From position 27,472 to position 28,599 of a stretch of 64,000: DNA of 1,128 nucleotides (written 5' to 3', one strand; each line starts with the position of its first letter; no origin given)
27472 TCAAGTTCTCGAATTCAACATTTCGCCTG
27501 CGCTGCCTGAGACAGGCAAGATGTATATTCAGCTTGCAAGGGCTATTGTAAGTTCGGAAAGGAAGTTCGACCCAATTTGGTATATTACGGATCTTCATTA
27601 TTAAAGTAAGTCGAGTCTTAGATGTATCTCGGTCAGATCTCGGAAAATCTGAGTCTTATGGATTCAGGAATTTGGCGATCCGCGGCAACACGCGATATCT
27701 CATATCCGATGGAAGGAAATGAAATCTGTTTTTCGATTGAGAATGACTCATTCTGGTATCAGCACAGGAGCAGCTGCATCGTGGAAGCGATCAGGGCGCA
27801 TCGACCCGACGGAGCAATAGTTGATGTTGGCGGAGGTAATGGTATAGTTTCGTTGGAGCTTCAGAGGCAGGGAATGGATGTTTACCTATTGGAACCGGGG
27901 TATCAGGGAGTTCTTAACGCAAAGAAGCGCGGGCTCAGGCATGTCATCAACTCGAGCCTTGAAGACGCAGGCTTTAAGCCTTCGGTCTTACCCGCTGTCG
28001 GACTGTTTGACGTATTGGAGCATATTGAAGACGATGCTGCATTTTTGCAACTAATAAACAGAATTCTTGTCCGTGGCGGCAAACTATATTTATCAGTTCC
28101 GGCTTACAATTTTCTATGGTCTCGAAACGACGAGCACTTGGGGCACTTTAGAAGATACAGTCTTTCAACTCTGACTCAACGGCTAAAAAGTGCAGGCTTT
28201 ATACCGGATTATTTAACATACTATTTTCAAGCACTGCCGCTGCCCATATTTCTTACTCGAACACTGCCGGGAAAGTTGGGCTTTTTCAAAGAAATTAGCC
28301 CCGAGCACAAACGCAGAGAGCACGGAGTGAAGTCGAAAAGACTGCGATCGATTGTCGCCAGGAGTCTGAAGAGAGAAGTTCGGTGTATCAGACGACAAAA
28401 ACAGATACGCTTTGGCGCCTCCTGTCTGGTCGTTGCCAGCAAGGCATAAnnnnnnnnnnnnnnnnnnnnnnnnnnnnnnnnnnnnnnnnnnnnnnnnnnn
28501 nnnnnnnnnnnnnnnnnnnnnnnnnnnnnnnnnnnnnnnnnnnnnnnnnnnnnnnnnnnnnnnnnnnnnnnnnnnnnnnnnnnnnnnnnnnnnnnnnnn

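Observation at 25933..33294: Cluster A: candidate lipid-linked glycosylation / envelope-modification locus with methylation and hydroxyacid chemistry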

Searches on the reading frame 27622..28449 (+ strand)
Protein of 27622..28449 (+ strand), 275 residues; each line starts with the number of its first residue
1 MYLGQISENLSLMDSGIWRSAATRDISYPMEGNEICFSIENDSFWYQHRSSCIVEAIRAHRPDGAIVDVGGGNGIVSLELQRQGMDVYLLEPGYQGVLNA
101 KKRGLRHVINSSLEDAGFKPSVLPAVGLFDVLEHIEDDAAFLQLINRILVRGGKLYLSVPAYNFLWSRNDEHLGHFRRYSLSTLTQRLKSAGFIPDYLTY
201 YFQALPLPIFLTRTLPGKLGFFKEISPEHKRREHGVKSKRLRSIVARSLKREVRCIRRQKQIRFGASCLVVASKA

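Call 4: search_protein_families(library=pfam, proteins=[window:27622-28449:+], max_evalue=0.01)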
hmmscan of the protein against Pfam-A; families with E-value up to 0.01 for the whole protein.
window:27622-28449:+ (275 aa): 4 families
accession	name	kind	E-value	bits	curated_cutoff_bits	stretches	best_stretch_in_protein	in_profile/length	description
PF13489.12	Methyltransf_23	-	1.8e-13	51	27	1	60-193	20-159/164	Methyltransferase domain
PF08241.18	Methyltransf_11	-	2.2e-10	41.4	21.2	1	67-157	1-95/95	Methyltransferase domain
PF13649.12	Methyltransf_25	-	5.8e-05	24.2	27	1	66-153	1-97/97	Methyltransferase domain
PF08242.18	Methyltransf_12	-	0.0016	19.6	30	1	67-155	1-98/98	Methyltransferase domain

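Call 5: search_protein_families(library=ncbifam, proteins=[window:27622-28449:+], max_evalue=0.01)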
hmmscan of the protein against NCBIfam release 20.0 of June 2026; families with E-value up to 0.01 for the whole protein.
window:27622-28449:+ (275 aa): 2 families
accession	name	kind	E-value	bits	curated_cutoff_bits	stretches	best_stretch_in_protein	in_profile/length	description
NF045667.1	MTase_DVU1556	equivalog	2.2e-06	27.3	155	1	61-158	21-120/213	DVU_1556 family methyltransferase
TIGR01983.1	UbiG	equivalog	4.8e-06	26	102.95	1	64-158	51-152/228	bifunctional 2-polyprenyl-6-hydroxyphenol methylase/3-demethylubiquinol 3-O-methyltransferase UbiG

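Call 64: search_solved_structures(query=window:27622-28449:+, max_evalue=0.001)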
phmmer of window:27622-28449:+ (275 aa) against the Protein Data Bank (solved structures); distinct sequences matched with E-value up to 0.001: 2.
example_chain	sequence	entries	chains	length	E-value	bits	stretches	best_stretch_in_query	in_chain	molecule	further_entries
2avn_A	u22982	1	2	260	4.2e-11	46.2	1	65-168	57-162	ubiquinone/menaquinone biosynthesis methyltransferase-related protein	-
2p7h_A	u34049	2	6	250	1.3e-05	28.2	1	55-165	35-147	Hypothetical protein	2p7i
